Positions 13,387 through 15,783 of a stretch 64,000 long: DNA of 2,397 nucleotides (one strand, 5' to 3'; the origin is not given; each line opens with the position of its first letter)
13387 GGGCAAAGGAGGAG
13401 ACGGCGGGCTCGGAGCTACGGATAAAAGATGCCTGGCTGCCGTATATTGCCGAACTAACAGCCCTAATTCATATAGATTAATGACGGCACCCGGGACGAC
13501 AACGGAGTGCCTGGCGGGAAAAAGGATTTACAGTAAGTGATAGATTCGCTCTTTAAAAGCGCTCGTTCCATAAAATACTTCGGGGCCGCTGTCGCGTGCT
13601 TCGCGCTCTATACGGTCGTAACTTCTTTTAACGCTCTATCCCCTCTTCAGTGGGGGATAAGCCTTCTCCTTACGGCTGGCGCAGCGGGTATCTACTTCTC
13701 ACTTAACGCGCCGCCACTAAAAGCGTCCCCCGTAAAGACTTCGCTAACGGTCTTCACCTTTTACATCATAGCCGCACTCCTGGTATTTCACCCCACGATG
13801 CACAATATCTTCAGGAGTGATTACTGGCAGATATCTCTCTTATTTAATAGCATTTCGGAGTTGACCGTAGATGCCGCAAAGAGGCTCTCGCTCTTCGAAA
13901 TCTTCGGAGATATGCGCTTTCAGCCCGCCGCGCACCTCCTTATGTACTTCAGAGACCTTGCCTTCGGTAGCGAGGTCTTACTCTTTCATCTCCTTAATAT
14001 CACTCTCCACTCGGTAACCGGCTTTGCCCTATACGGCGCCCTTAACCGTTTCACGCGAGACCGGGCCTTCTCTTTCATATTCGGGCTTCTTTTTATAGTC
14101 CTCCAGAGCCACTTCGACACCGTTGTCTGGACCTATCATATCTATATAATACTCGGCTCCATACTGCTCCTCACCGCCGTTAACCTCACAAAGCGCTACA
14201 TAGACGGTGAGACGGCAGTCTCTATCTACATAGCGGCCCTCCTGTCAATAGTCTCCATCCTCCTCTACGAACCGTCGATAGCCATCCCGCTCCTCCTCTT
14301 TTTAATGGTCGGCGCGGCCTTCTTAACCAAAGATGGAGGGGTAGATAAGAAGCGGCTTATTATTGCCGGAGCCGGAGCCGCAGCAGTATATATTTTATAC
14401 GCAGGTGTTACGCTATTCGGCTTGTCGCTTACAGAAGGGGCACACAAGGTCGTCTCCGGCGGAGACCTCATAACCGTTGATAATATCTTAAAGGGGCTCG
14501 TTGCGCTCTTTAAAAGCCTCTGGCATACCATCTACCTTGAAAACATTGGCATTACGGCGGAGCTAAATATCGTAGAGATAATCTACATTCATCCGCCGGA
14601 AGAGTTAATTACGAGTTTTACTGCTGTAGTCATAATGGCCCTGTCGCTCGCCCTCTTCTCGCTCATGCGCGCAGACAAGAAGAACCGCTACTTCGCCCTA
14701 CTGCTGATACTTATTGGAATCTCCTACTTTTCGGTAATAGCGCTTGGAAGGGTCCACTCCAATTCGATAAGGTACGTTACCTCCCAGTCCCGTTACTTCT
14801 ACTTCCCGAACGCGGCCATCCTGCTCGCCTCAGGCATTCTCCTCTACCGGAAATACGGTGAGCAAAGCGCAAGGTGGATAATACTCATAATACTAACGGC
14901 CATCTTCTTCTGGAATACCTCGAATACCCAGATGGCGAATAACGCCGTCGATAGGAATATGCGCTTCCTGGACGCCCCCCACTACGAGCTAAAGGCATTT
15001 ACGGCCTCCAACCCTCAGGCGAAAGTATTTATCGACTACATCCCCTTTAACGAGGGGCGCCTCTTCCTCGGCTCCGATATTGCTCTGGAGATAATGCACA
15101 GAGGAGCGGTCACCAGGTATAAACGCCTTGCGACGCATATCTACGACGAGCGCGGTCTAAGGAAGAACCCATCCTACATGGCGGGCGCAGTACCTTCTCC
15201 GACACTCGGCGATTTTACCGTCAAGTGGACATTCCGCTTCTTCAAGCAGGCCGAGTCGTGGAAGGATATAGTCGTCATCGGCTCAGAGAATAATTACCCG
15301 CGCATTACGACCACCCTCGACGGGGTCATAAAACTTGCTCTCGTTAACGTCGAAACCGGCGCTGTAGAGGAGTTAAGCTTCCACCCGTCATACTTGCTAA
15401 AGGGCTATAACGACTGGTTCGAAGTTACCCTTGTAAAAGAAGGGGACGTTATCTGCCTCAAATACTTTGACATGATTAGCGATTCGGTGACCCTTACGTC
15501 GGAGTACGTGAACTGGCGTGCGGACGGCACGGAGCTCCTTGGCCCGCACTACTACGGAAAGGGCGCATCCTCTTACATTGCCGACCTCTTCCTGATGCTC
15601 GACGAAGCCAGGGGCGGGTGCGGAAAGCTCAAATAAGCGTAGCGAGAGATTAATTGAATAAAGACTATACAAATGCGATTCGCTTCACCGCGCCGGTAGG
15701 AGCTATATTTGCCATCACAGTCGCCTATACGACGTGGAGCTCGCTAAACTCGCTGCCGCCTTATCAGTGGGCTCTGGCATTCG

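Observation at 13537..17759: Tandem pair of ~700-aa TMTC/PMT_2-like GT-C paralogs with a shared, unassigned ~300-aa C-terminal domain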

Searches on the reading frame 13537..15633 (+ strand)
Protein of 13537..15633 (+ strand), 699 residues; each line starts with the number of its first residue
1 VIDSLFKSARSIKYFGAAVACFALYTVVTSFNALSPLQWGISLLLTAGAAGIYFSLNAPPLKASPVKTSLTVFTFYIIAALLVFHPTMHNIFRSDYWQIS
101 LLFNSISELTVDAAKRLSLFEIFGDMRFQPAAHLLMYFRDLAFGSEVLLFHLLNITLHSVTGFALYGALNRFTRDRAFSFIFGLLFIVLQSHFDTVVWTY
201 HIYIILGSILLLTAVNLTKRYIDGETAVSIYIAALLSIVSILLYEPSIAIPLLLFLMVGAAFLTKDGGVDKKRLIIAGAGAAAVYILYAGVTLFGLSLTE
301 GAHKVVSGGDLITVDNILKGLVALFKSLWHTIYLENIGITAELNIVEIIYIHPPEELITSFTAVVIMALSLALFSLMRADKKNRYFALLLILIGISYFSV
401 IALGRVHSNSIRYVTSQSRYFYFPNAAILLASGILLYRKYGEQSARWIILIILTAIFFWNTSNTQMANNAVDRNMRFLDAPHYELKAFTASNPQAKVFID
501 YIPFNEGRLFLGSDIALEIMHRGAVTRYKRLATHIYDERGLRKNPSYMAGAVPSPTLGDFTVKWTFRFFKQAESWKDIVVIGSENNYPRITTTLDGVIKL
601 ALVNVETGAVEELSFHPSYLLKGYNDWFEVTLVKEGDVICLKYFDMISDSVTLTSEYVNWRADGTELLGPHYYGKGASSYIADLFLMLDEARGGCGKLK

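Call 4: search_protein_families(library=pfam, proteins=[window:13537-15633:+], max_evalue=1)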
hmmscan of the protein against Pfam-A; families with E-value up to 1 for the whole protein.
window:13537-15633:+ (699 aa): 1 family
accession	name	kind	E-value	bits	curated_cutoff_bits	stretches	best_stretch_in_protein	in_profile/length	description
PF11992.13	TgpA_N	-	0.0053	16.2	30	1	232-392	4-110/333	TgpA N-terminal domain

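Call 5: search_protein_families(library=ncbifam, proteins=[window:13537-15633:+], max_evalue=1)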
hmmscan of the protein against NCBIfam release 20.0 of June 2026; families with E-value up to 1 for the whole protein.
window:13537-15633:+ (699 aa): 0 families

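Call 8: find_homologous_proteins(query=window:13537-15633:+, max_evalue=0.001)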
Query window:13537-15633:+ (699 aa): 23 proteins with E <= 0.001 among 8000 candidates.
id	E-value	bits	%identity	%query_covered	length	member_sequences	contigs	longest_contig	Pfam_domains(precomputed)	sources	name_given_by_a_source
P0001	0.0e+0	1544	100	100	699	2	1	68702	-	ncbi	-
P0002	0.0e+0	1305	83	100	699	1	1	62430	-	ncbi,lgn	-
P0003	2.4e-172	593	42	97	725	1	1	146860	-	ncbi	-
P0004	3.1e-168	580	43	97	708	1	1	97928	-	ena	-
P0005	2.8e-161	557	41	97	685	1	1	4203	-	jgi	jgi:hypothetical protein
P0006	6.1e-161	556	41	99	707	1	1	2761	-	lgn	-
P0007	3.5e-160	553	41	98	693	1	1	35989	-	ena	-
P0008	3.2e-149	517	40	96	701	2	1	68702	-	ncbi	-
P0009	6.5e-149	516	38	98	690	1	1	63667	-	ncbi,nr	ncbi:MAG: hypothetical protein HY954_03800 [Deltaproteobacteria bacterium]|nr:hypothetical protein [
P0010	1.4e-143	498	42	90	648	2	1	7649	-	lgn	-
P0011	6.8e-140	486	38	97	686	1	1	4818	-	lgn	-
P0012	2.2e-133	465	37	98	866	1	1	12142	-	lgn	-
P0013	6.5e-133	463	37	97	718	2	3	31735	-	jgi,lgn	jgi:hypothetical protein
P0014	9.9e-133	462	38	97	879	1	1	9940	-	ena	-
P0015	2.2e-132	461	36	98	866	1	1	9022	-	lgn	-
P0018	8.9e-130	453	37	98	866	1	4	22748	-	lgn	-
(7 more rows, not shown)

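Call 13: search_solved_structures(query=A1, max_evalue=10, show_alignments=3)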
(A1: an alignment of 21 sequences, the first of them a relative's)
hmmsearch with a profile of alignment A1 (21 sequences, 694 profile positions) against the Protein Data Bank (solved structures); distinct sequences matched with E-value up to 10: 0.

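Call 15: find_encoding_contigs(protein=P0003, flank=8000, max_places=2)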
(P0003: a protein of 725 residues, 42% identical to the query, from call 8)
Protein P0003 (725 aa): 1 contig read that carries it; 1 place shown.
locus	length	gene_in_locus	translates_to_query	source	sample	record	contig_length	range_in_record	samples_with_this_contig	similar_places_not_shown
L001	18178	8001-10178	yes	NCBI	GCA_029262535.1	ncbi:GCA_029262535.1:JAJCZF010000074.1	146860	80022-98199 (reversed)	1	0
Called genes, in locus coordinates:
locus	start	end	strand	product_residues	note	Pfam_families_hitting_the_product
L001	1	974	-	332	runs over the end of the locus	PF00480:ROK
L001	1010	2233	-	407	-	PF01071:GARS_A (weak), PF02655:ATP-grasp_3, PF02786:CPSase_L_D2 (weak), PF13535:ATP-grasp_4 (weak), PF18603:LAL_C2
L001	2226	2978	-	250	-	PF00106:adh_short, PF08659:KR, PF13561:adh_short_C2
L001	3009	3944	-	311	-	PF02779:Transket_pyr, PF22613:Transketolase_C_1 (weak), PF02780:Transketolase_C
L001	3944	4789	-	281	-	PF13292:DXP_synthase_N, PF00456:Transketolase_N, PF00676:E1_dh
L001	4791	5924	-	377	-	PF22674:C2185-like_N (weak), PF05050:Methyltransf_21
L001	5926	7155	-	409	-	PF13489:Methyltransf_23, PF13649:Methyltransf_25, PF13847:Methyltransf_31, PF08241:Methyltransf_11 (weak), PF08242:Methyltransf_12 (weak)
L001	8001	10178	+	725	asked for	-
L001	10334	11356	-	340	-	PF12849:PBP_like_2, PF12727:PBP_like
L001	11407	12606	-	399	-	PF07396:Porin_O_P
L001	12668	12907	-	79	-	-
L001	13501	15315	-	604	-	PF00009:GTP_EFTU, PF22042:EF-G_D2, PF03144:GTP_EFTU_D2, PF00679:EFG_C, PF21018:BipA_C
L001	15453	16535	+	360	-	PF25182:NonGDSL (faint), PF00657:Lipase_GDSL, PF13472:Lipase_GDSL_2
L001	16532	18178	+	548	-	PF13231:PMT_2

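Call 16: find_encoding_contigs(protein=P0009, flank=8000, max_places=2)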
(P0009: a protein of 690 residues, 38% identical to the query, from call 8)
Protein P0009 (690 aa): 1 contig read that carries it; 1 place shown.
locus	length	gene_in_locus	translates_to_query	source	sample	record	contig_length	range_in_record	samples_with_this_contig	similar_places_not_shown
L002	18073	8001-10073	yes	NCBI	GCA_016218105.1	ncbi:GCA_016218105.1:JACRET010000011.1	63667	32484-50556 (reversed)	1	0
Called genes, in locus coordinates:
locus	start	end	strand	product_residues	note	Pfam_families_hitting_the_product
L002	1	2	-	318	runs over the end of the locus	PF06574:FAD_syn, PF01687:Flavokinase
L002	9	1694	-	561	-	PF03109:ABC1, PF01636:APH (faint), PF27536:UbiB_helical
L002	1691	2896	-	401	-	PF00773:RNB, PF00575:S1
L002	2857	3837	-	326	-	PF08206:OB_RNB, PF17849:OB_Dis3, PF17876:CSD2, PF00773:RNB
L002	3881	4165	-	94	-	PF07876:Dabb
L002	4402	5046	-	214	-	PF00923:TAL_FSA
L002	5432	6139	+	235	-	PF13641:Glyco_tranf_2_3 (weak), PF00535:Glycos_transf_2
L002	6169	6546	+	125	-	PF10066:DUF2304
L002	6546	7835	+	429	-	-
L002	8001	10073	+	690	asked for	-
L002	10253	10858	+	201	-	PF00072:Response_reg, PF03861:ANTAR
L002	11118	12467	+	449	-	PF04055:Radical_SAM, PF06968:BATS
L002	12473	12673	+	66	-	PF02597:ThiS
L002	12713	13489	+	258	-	PF05690:ThiG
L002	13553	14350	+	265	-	PF01790:LGT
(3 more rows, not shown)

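Call 17: find_encoding_contigs(protein=P0004, flank=8000, max_places=2)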
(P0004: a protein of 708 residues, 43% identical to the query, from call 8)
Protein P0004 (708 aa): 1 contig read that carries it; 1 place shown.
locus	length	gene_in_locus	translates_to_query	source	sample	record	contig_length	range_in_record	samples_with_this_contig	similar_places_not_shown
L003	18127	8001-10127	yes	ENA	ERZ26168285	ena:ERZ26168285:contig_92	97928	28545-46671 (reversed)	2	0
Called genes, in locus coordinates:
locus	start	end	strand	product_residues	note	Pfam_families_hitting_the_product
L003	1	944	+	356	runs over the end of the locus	PF02073:Peptidase_M29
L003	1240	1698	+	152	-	PF13580:SIS_2, PF01380:SIS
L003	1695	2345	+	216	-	-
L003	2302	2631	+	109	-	-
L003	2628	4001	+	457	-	PF00206:Lyase_1, PF14698:ASL_C2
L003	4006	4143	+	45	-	-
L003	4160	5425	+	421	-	PF00278:Orn_DAP_Arg_deC, PF01168:Ala_racemase_N (weak), PF02784:Orn_Arg_deC_N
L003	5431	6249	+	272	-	PF01678:DAP_epimerase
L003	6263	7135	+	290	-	PF00701:DHDPS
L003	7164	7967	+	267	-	PF01113:DapB_N, PF05173:DapB_C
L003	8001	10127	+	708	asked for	-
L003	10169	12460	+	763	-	PF09586:YfhO (weak)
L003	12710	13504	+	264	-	PF10411:DsbC_N (weak), PF13098:Thioredoxin_2, PF13462:Thioredoxin_4, PF01323:DSBA (faint)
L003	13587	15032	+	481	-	-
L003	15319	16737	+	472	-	PF01590:GAF (weak), PF13185:GAF_2 (faint), PF00990:GGDEF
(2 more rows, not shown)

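Call 23: find_encoding_contigs(protein=P0007, flank=8000, max_places=2)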
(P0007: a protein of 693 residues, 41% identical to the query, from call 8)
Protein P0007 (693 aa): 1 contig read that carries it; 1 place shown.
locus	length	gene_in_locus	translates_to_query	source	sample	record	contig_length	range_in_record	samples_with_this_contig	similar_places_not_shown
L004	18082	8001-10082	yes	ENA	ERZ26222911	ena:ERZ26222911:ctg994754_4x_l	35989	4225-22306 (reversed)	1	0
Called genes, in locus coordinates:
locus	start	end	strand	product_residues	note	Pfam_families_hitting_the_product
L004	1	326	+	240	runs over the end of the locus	-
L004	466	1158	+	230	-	PF00731:AIRC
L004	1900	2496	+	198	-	PF01969:Ni_insertion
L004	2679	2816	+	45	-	PF01969:Ni_insertion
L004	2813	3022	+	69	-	-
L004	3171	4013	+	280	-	PF23023:Anti-Pycsar_Apyc1 (weak), PF00753:Lactamase_B (weak), PF12706:Lactamase_B_2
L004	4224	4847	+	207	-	-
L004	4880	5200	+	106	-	-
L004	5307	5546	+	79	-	-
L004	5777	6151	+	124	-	PF02424:ApbE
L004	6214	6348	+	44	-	-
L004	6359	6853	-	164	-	PF02618:YceG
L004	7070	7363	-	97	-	PF02618:YceG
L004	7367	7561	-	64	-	PF03652:RuvX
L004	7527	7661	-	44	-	PF03652:RuvX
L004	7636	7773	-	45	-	PF03652:RuvX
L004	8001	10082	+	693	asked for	-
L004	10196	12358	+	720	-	PF13414:TPR_11 (weak), PF13432:TPR_16 (weak), PF00515:TPR_1 (weak), PF07719:TPR_2 (weak), PF14559:TPR_19 (weak), PF13432:TPR_16, PF13181:TPR_8 (weak), PF13424:TPR_12 (weak), +17 more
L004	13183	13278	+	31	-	-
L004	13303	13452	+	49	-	-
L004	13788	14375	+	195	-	PF00999:Na_H_Exchanger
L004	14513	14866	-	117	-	-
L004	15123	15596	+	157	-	PF05724:TPMT, PF03848:TehB, PF13489:Methyltransf_23, PF02353:CMAS, PF05175:MTS, PF13847:Methyltransf_31, PF08241:Methyltransf_11, PF08242:Methyltransf_12, +2 more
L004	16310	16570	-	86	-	-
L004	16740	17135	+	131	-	-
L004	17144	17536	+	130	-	-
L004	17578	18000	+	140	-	-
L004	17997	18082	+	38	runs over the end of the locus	-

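Call 24: find_encoding_contigs(protein=P0013, flank=8000, max_places=2)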
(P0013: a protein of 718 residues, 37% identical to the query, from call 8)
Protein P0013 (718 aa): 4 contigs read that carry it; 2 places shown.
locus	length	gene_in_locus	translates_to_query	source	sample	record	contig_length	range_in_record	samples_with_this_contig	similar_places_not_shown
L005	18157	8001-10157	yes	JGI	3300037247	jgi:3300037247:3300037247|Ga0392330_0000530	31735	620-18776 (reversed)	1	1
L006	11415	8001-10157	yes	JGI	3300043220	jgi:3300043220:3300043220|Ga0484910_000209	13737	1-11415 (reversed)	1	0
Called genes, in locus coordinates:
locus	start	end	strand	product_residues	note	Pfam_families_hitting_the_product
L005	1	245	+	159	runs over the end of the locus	-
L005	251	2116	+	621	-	PF03717:PBP_dimer, PF00905:Transpeptidase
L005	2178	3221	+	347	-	PF01098:FTSW_RODA_SPOVE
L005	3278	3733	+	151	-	PF04608:PgpA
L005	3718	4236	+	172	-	PF02464:CinA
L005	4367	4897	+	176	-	PF02834:LigT_PEase, PF13563:2_5_RNA_ligase2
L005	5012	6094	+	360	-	PF00154:RecA_N, PF06745:ATPase (weak), PF08423:Rad51, PF21096:RecA_C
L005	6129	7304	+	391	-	PF00437:T2SSE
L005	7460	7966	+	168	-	PF21982:RecX_HTH1 (weak), PF02631:RecX_HTH2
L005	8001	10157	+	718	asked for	-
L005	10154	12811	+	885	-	PF01411:tRNA-synt_2c, PF07973:tRNA_SAD, PF02272:DHHA1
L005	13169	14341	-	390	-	PF00512:HisKA (weak), PF02518:HATPase_c, PF00072:Response_reg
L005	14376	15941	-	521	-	PF02743:dCache_1, PF21623:HK_sensor_dom_bact, PF00989:PAS, PF08448:PAS_4 (weak), PF13426:PAS_9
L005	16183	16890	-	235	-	PF13424:TPR_12 (faint), PF13428:TPR_14 (faint), PF13174:TPR_6 (faint), PF00515:TPR_1, PF07719:TPR_2 (weak), PF13432:TPR_16 (weak), PF13414:TPR_11 (weak), PF14559:TPR_19 (weak), +7 more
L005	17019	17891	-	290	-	PF13512:TPR_18, PF13525:YfiO, PF07719:TPR_2 (faint), PF13174:TPR_6 (faint), PF13428:TPR_14 (faint), PF13432:TPR_16 (faint), PF13424:TPR_12 (faint), PF14559:TPR_19 (faint)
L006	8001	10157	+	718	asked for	-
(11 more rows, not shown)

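Call 25: find_encoding_contigs(protein=P0018, flank=8000, max_places=2)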
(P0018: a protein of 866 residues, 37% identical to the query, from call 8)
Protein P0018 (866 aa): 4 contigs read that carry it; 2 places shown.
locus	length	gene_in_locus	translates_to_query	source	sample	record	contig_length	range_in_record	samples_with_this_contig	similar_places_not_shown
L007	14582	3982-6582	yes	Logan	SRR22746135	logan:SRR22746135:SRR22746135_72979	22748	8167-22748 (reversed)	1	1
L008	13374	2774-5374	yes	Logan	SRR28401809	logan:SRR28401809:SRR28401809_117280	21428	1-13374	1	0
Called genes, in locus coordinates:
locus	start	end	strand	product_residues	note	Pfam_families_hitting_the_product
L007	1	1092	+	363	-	?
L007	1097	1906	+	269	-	PF00535:Glycos_transf_2, PF10111:Glyco_tranf_2_2, PF13641:Glyco_tranf_2_3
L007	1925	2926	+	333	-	PF03706:LPG_synthase_TM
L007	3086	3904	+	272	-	PF03706:LPG_synthase_TM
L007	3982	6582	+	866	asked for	-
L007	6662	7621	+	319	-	PF00535:Glycos_transf_2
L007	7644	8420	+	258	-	PF00483:NTP_transferase, PF12804:NTP_transf_3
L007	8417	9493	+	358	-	PF01073:3Beta_HSD (weak), PF01370:Epimerase, PF02719:Polysacc_synt_2, PF04321:RmlD_sub_bind (weak), PF16363:GDP_Man_Dehyd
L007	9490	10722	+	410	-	PF08421:Methyltransf_13, PF13489:Methyltransf_23, PF08241:Methyltransf_11 (faint), PF08242:Methyltransf_12 (weak), PF08484:Methyltransf_14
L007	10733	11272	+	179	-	PF00908:dTDP_sugar_isom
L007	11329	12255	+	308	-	PF01370:Epimerase, PF04321:RmlD_sub_bind, PF16363:GDP_Man_Dehyd, PF02719:Polysacc_synt_2 (weak)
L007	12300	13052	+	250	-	PF13489:Methyltransf_23, PF05401:NodS, PF08241:Methyltransf_11, PF08242:Methyltransf_12, PF13649:Methyltransf_25, PF13847:Methyltransf_31 (weak)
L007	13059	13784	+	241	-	PF00132:Hexapep (faint), PF14602:Hexapep_2 (faint)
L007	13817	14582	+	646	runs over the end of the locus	-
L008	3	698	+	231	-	?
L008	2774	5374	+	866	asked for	-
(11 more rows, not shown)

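Call 26: predict_structure(alignment_id=A1)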
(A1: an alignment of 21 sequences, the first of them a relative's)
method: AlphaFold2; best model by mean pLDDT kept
length: 699 residues; sequences in the alignment: 21
mean_pLDDT: 86.8   pTM: 0.88
mean pLDDT of the five models: 86.8, 84.4, 84.0, 83.3, 82.4
residues with pLDDT >= 90: 361; 70-90: 275; 50-70: 53; < 50: 10
segments of 3 or more residues with pLDDT < 50: 676-678, 697-699
pLDDT, mean of each block of 10 residues (from residue 1): 61 84 80 81 95 91 92 98 92 79 80 78 66 89 88 95 98 95 96 83 93 97 94 96 88 95 78 96 95 80 61 88 92 90 81 83 91 91 91 91 84 86 94 95 89 94 91 89 93 94 77 84 92 92 91 90 80 67 89 86 95 82 67 94 88 94 85 59 90 68
secondary structure, 60 per line:
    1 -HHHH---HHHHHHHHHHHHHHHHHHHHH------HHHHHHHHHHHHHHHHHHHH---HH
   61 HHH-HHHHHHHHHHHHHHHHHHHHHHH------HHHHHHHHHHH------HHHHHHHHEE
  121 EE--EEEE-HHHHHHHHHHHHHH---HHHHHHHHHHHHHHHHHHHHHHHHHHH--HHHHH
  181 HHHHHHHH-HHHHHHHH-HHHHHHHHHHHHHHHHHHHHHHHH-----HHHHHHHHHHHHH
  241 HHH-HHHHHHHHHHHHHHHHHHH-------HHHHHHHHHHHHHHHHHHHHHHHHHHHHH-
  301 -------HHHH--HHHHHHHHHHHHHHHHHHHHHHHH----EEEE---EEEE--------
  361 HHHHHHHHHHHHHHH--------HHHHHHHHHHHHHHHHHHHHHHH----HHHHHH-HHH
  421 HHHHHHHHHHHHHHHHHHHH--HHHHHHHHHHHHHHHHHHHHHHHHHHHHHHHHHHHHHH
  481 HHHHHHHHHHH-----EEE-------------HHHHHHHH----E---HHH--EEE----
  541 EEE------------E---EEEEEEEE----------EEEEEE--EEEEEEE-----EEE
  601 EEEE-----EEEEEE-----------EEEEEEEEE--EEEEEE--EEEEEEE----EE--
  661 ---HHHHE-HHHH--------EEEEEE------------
elements in order (helices of 4 or more, strands of 3 or more residues): H2-5 H9-29 H36-55 H59-63 H65-87 H94-104 H111-118 E119-122 E125-128 H130-143 H147-173 H176-188 H190-197 H199-222 H228-243 H245-263 H271-299 H308-311 H314-337 E342-345 E349-352 H361-375 H384-406 H411-416 H418-440 H443-491 E497-499 H513-520 E534-536 E541-543 E560-567 E578-583 E586-592 E598-604 E610-615 E627-635 E638-643 E646-652 H664-667 H670-673 E682-687
